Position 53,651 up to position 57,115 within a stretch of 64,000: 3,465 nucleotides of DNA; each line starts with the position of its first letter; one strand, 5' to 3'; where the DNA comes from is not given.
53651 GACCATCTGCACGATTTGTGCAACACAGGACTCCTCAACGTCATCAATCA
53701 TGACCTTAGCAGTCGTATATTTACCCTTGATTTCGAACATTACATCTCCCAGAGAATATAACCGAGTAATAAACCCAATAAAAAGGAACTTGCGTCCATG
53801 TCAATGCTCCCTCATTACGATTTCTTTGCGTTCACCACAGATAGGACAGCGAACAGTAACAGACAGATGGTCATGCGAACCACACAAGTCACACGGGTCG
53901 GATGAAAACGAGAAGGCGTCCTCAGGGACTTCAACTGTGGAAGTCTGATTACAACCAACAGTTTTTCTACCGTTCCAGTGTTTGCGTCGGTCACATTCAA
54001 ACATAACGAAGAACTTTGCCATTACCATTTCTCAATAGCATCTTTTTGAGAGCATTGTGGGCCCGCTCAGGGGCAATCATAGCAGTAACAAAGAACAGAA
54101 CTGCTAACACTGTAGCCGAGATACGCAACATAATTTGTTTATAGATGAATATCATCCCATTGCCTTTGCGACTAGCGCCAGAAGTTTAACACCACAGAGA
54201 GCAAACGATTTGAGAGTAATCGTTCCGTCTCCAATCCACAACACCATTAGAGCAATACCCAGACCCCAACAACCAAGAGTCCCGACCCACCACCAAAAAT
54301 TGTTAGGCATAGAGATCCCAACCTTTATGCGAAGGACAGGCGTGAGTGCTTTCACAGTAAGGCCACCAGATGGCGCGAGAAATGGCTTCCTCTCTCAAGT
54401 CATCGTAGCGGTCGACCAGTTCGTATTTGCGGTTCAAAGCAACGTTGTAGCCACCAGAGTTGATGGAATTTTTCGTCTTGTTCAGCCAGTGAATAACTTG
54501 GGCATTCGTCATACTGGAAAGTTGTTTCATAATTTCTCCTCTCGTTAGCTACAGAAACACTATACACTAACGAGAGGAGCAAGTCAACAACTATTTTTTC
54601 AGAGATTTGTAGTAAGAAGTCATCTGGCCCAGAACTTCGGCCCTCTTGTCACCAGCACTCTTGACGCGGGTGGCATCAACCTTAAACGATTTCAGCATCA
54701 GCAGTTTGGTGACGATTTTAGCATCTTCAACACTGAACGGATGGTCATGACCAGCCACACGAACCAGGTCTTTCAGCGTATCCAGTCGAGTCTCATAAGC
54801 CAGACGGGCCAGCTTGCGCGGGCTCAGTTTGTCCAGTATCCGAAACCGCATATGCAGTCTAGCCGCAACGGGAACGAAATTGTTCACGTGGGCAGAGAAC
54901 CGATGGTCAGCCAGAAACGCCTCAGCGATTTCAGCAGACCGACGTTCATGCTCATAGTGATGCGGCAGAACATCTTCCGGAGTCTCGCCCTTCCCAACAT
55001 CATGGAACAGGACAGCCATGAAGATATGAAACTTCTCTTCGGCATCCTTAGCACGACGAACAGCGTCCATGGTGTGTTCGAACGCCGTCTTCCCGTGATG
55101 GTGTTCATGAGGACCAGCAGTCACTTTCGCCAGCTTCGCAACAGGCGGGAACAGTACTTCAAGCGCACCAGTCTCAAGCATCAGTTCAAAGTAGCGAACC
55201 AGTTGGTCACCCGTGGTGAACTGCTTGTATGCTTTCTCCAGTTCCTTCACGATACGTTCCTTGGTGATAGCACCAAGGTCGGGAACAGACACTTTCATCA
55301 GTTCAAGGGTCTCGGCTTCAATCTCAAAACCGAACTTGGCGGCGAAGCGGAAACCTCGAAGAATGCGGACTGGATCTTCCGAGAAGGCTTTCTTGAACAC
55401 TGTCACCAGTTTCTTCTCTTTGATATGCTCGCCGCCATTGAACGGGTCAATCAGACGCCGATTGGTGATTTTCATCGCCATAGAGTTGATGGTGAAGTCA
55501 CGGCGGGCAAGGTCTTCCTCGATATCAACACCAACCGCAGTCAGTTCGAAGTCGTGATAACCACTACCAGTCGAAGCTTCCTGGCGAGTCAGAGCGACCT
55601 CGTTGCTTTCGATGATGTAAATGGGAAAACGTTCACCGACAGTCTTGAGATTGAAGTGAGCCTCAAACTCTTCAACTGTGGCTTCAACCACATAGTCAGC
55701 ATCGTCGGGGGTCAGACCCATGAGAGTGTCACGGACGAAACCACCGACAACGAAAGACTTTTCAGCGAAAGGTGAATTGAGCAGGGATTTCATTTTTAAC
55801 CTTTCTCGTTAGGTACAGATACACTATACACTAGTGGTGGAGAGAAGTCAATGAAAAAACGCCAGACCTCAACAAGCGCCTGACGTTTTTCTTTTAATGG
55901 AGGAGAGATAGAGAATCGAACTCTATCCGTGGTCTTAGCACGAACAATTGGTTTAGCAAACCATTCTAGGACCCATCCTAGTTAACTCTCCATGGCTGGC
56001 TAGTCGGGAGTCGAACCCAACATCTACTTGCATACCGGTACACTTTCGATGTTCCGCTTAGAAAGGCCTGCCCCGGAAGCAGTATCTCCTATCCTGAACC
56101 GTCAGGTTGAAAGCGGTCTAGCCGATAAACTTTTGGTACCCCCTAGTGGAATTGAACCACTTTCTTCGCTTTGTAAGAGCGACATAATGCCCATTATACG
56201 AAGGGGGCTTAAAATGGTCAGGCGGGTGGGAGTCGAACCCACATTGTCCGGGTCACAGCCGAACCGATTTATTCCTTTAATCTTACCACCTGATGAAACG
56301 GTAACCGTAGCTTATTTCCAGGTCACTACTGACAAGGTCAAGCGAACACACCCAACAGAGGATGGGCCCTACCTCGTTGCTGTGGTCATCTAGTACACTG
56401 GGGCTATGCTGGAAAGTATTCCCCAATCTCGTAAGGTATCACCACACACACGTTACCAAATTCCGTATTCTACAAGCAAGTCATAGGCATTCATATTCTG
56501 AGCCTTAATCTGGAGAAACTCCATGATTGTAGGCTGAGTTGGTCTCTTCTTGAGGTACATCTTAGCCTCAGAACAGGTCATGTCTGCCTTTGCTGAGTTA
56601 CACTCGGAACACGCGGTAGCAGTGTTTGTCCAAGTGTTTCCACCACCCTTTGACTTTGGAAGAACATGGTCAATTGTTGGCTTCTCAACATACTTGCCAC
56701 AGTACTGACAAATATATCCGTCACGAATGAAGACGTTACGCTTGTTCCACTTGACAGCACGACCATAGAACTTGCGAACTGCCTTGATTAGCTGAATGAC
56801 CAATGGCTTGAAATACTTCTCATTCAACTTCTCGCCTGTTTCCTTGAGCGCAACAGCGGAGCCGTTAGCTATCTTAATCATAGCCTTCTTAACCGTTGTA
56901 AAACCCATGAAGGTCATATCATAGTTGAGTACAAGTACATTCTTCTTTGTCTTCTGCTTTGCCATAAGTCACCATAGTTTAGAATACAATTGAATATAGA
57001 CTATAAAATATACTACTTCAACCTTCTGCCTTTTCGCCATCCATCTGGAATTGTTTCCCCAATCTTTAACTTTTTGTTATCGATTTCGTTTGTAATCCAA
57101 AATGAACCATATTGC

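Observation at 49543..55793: RNA-repair / translation-rescue cluster placed directly upstream of the tRNA array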

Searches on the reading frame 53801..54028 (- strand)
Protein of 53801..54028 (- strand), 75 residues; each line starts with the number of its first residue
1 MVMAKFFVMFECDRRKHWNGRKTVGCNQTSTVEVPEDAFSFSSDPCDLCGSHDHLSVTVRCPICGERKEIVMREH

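Call 3: search_protein_families(library=pfam, proteins=[window:53801-54028:-], max_evalue=0.01)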
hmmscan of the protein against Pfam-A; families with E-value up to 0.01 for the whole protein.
window:53801-54028:- (75 aa): 1 family
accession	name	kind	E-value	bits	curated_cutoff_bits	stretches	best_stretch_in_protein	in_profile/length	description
PF23454.1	Zn_ribbon_Brz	-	0.0049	17.9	27.9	0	57-68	4-15/58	Transcriptional regulator Brz zinc beta ribbon domain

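Call 4: search_protein_families(library=phrogs, proteins=[window:53801-54028:-], max_evalue=0.001)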
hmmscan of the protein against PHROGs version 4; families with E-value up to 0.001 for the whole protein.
window:53801-54028:- (75 aa): 0 families

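Call 13: search_protein_families(library=ncbifam, proteins=[window:53801-54028:-], max_evalue=0.01)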
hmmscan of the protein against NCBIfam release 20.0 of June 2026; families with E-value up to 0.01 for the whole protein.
window:53801-54028:- (75 aa): 0 families

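Call 114: search_protein_families(library=pfam, proteins=[window:53801-54028:-], max_evalue=1)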
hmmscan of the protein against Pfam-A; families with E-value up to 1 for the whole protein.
window:53801-54028:- (75 aa): 9 families
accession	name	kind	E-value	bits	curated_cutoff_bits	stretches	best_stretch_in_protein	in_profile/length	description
PF23454.1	Zn_ribbon_Brz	-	0.0049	17.9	27.9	0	57-68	4-15/58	Transcriptional regulator Brz zinc beta ribbon domain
PF14445.12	Prok-RING_2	-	0.022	15.4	22.4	1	38-65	2-29/56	Prokaryotic RING finger family 2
PF13248.11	Zn_ribbon_3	-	0.066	13.1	27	1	58-68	2-11/26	zinc-ribbon domain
PF14318.11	Mononeg_mRNAcap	-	0.08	12.8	22.2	1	14-59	10-57/241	Mononegavirales mRNA-capping region V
PF24463.1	DUF7577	-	0.089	12.9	28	1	58-67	2-11/27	Domain of unknown function (DUF7577)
PF23165.1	zf-C2H2_FBX41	-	0.18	11.8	24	1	60-68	4-12/30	F-box only protein 41 C2H2 zinc finger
PF19134.6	DUF5817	-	0.21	12.1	31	0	56-70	19-33/57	Domain of unknown function (DUF5817)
PF02132.21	RecR_ZnF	-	0.22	11.8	22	0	55-64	10-19/21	RecR, Cys4-zinc finger domain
PF08273.17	Zn_Ribbon_Prim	-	0.54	11.1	23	0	45-53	5-13/37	Zinc-binding domain of primase-helicase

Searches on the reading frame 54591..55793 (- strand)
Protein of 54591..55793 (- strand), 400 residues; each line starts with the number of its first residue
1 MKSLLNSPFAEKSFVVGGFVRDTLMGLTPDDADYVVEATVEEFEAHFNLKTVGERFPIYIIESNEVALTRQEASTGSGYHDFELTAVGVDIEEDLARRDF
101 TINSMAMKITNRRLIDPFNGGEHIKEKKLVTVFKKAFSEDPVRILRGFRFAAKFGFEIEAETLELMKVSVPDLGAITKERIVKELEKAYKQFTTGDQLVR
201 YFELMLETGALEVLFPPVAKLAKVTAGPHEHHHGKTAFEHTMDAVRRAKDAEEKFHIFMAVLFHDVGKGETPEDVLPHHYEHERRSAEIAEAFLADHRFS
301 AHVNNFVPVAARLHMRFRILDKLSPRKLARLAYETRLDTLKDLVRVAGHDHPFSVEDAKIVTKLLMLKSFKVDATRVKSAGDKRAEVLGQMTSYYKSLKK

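Call 3: search_protein_families(library=pfam, proteins=[window:54591-55793:-], max_evalue=0.01)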
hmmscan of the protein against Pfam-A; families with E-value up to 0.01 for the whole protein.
window:54591-55793:- (400 aa): 3 families
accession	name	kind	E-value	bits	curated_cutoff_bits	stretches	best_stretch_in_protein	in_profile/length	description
PF01743.26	PolyA_pol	-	1.7e-21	77.3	23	1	14-129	2-125/126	Poly A polymerase head domain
PF12627.12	PolyA_pol_RNAbd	-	2.6e-10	40.4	22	1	155-218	1-60/64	Probable RNA and SrmB- binding site of polymerase A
PF01966.28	HD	-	6.9e-05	23.6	22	1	238-318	2-89/116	HD domain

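Call 4: search_protein_families(library=phrogs, proteins=[window:54591-55793:-], max_evalue=0.001)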
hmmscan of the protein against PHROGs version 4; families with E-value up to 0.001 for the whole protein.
window:54591-55793:- (400 aa): 3 families
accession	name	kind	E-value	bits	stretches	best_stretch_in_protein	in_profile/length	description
phrog_2244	-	DNA, RNA and nucleotide metabolism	1.1e-85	289.4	1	12-351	4-328/392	tRNA nucleotidyltransferase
phrog_24229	-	DNA, RNA and nucleotide metabolism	1.2e-24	88.1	1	12-193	5-209/245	tRNA nucleotidyltransferase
phrog_1614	-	DNA, RNA and nucleotide metabolism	9.2e-06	26.5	1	11-48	35-73/268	nucleotidyltransferase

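Call 13: search_protein_families(library=ncbifam, proteins=[window:54591-55793:-], max_evalue=0.01)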
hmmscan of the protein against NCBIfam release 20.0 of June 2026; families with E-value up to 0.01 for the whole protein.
window:54591-55793:- (400 aa): 14 families
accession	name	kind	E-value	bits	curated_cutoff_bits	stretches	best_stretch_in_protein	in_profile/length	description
NF008137.0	PRK10885.1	equivalog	3.1e-68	230.4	451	1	12-333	2-324/409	multifunctional CCA addition/repair protein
NF009813.0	PRK13298.1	equivalog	3.6e-45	154.6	606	1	12-331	2-325/417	tRNA CCA-pyrophosphorylase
TIGR02692.1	tRNA_CCA_actino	equivalog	1.7e-38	132.5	438.8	1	14-318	31-346/466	CCA tRNA nucleotidyltransferase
NF009814.0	PRK13299.1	equivalog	2.1e-38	132.4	290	1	13-220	23-230/396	CCA tRNA nucleotidyltransferase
TIGR01942.1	pcnB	subfamily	3.8e-36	124.8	305.65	1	13-269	32-291/425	polynucleotide adenylyltransferase PcnB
NF009811.0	PRK13296.1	equivalog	1.1e-35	123.1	469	1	13-223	3-213/360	CCA tRNA nucleotidyltransferase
NF009812.0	PRK13297.1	equivalog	2.4e-33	115.8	624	1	12-226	13-227/364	tRNA CCA-pyrophosphorylase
NF008634.1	PRK11623.1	equivalog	3.6e-18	65.4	702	1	12-220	62-285/469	polynucleotide adenylyltransferase PcnB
NF041569.1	A-tRNAntase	equivalog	3.4e-15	55.4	1440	1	14-187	483-668/880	A-adding tRNA nucleotidyltransferase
TIGR01693.1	UTase_glnD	equivalog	4.2e-10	38.5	519.4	1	115-301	310-504/850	[protein-PII] uridylyltransferase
NF003467.0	PRK05092.1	equivalog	1.5e-06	26.3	959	1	90-269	359-554/940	[protein-PII] uridylyltransferase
NF002895.0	PRK03381.1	equivalog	3e-05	22.3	631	1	138-293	328-474/782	[protein-PII] uridylyltransferase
TIGR00277.1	HDIG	domain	0.0017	18.2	27.6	1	258-305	31-80/84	HDIG domain-containing metalloprotein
TIGR03276.1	Phn-HD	hypoth_equivalog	0.0052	16.3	214.6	1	236-307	25-95/179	phosphonate degradation HD-domain oxygenase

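Call 60: search_solved_structures(query=window:54591-55793:-, max_evalue=1e-10, show_alignments=1)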
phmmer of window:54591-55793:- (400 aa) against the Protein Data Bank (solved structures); distinct sequences matched with E-value up to 1e-10: 18.
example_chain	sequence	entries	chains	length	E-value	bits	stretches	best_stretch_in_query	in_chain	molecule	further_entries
6ibp_A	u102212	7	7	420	1.8e-20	76.7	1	12-190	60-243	CCA-adding enzyme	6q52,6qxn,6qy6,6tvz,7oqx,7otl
7otr_A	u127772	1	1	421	1.9e-20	76.7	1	12-190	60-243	CCA-adding protein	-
1miv_A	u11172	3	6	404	2.6e-20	76.2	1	13-216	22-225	tRNA CCA-adding enzyme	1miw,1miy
1vfg_A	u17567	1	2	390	1.3e-18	70.6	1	12-191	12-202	poly A polymerase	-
3h37_A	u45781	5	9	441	1.6e-18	70.3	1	14-192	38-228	TRNA nucleotidyl transferase-related protein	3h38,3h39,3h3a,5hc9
4wbz_A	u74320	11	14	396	3.2e-18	69.4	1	12-191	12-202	Poly A polymerase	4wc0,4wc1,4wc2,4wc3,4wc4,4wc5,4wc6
4wby_A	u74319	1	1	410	3.6e-18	69.2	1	12-191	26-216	Poly A polymerase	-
3aqm_A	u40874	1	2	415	4.4e-17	65.6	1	12-220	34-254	Poly(A) polymerase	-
3aqk_A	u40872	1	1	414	1.3e-16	64.1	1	12-220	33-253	Poly(A) polymerase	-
3aql_A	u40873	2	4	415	1.3e-16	64.1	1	12-220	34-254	Poly(A) polymerase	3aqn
3wfp_A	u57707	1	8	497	1.5e-15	60.5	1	12-268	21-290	Poly A polymerase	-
3wfr_E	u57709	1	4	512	1.7e-15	60.4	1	12-268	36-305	Poly A polymerase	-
3wfq_E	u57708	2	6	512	1.7e-15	60.4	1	12-268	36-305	Poly A polymerase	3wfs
3wfo_A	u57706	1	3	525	1.9e-15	60.2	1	12-268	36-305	Poly A polymerase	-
8cbm_E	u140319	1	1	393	1.1e-14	57.7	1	15-188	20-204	CCA tRNA nucleotidyltransferase 1, mitochondrial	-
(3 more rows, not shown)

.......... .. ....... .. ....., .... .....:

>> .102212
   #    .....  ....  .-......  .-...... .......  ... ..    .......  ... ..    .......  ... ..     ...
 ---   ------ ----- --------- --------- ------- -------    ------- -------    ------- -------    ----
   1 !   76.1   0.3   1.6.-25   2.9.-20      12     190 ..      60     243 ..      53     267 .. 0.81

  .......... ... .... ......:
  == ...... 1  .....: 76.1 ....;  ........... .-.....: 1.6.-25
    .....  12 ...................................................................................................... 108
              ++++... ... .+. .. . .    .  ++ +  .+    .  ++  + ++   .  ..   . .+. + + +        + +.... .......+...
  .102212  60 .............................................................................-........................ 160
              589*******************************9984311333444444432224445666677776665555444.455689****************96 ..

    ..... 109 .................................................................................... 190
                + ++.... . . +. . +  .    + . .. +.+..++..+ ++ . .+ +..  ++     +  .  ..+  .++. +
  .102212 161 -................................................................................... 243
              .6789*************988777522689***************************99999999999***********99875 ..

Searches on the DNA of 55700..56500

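Call 53: search_rna_families(source=window, start=55700, end=56500, threshold=evalue, max_evalue=1, show_alignments=3)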
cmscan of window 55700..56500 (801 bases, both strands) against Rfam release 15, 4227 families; matches with E-value up to 1: 6.
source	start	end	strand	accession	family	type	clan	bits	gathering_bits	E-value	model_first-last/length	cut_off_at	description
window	56137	56208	-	RF00005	tRNA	Gene; tRNA;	CL00001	58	29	8e-12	1-71/71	no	tRNA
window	55902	55991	-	RF01852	tRNA-Sec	Gene; tRNA;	CL00001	43.3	47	3e-07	1-91/91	no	Selenocysteine transfer RNA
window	56219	56291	-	RF00005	tRNA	Gene; tRNA;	CL00001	33.1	29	5.6e-05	1-71/71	no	tRNA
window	55887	55966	+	RF00388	Anti-Q_RNA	Gene; antisense;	-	25.4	45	0.14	1-103/103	no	Anti-Q RNA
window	56136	56208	+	RF04354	Plastid-ycf2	Cis-reg;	-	22.8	65.7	0.043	1-75/75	no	Plastid-ycf2 5UTR RNA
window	55901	55956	+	RF04351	Plastid-psbl-rps4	Cis-reg;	-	21.7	68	0.067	1-53/53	no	Plastid-psbl-rps4 3UTR RNA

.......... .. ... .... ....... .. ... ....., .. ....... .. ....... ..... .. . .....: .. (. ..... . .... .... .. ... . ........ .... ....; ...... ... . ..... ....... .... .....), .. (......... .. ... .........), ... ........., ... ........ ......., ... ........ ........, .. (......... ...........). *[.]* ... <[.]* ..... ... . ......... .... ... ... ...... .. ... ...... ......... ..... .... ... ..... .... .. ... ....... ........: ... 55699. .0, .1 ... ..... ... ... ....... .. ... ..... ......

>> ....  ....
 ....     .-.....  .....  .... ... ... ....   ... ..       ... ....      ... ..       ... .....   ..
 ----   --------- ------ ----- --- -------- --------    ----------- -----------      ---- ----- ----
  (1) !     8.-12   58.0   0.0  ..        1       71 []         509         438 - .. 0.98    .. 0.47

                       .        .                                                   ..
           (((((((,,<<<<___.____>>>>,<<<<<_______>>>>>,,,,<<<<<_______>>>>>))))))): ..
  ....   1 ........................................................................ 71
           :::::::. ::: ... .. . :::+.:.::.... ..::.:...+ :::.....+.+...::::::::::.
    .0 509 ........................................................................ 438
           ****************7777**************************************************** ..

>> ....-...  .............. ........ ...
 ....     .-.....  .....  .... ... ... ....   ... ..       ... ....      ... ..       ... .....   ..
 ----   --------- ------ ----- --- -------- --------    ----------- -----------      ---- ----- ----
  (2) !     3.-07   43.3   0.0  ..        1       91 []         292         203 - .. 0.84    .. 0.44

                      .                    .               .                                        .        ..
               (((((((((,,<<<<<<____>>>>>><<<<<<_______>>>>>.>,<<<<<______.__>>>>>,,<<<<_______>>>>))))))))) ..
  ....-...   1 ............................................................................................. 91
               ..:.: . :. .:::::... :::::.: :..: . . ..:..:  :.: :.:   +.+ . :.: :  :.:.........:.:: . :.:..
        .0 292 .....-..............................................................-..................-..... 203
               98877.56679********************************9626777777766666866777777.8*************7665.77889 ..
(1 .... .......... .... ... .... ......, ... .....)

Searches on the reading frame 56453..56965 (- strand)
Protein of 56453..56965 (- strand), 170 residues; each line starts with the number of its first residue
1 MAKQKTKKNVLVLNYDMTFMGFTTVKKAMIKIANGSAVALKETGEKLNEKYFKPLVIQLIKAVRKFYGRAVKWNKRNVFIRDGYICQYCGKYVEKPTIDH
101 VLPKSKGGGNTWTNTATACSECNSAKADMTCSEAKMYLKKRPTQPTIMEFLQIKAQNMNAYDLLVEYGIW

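Call 3: search_protein_families(library=pfam, proteins=[window:56453-56965:-], max_evalue=0.01)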
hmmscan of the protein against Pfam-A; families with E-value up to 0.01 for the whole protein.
window:56453-56965:- (170 aa): 4 families
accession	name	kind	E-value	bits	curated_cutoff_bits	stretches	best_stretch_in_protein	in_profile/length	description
PF14279.12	HNH_5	-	6.8e-14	52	27.5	1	86-135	1-52/56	HNH endonuclease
PF01844.29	HNH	-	6.8e-13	49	21.4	1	86-127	1-45/47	HNH endonuclease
PF13395.12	HNH_4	-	0.0016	18.8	22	1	97-130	19-52/54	HNH endonuclease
PF23962.1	DUF7290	-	0.0037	18.1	27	1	1-36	1-36/82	Domain of unknown function (DUF7290)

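Call 4: search_protein_families(library=phrogs, proteins=[window:56453-56965:-], max_evalue=0.001)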
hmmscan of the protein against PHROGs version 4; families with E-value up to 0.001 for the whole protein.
window:56453-56965:- (170 aa): 31 families (the best 25 are shown)
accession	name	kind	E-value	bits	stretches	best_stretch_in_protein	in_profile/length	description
phrog_16726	-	DNA, RNA and nucleotide metabolism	1.8e-28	101.1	1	4-155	24-169/308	HNH endonuclease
phrog_8660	-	DNA, RNA and nucleotide metabolism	1.2e-16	62.4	1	71-135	112-185/196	HNH endonuclease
phrog_589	-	DNA, RNA and nucleotide metabolism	5.5e-16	59.8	1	61-128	68-140/179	HNH endonuclease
phrog_2214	-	DNA, RNA and nucleotide metabolism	1.2e-15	58.6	1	29-144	143-251/429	HNH endonuclease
phrog_1035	-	DNA, RNA and nucleotide metabolism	3.5e-15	57.6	1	60-142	130-226/271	endonuclease VII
phrog_2118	-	DNA, RNA and nucleotide metabolism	3.9e-15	57.2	1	74-137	167-232/301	HNH endonuclease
phrog_16986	-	unknown function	6.1e-13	49.9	1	75-141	12-80/248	-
phrog_1271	-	DNA, RNA and nucleotide metabolism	6.6e-13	49.8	1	69-130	250-319/361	HNH endonuclease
phrog_5718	-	DNA, RNA and nucleotide metabolism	7.7e-12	45.9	1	75-145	120-192/394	HNH endonuclease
phrog_14314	-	DNA, RNA and nucleotide metabolism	1.4e-11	46.1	1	77-128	10-63/252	HNH endonuclease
phrog_7785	-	DNA, RNA and nucleotide metabolism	1.5e-11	45.5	1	74-136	61-121/147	HNH endonuclease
phrog_338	-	DNA, RNA and nucleotide metabolism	2.5e-11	44.6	1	72-141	196-267/340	HNH endonuclease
phrog_6050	-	DNA, RNA and nucleotide metabolism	2.9e-11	43.8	1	73-130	301-361/402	HNH endonuclease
phrog_9545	-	DNA, RNA and nucleotide metabolism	3.5e-11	44.2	1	78-164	105-203/206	HNH endonuclease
phrog_144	-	DNA, RNA and nucleotide metabolism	1.6e-10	41.9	1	65-137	65-143/175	HNH endonuclease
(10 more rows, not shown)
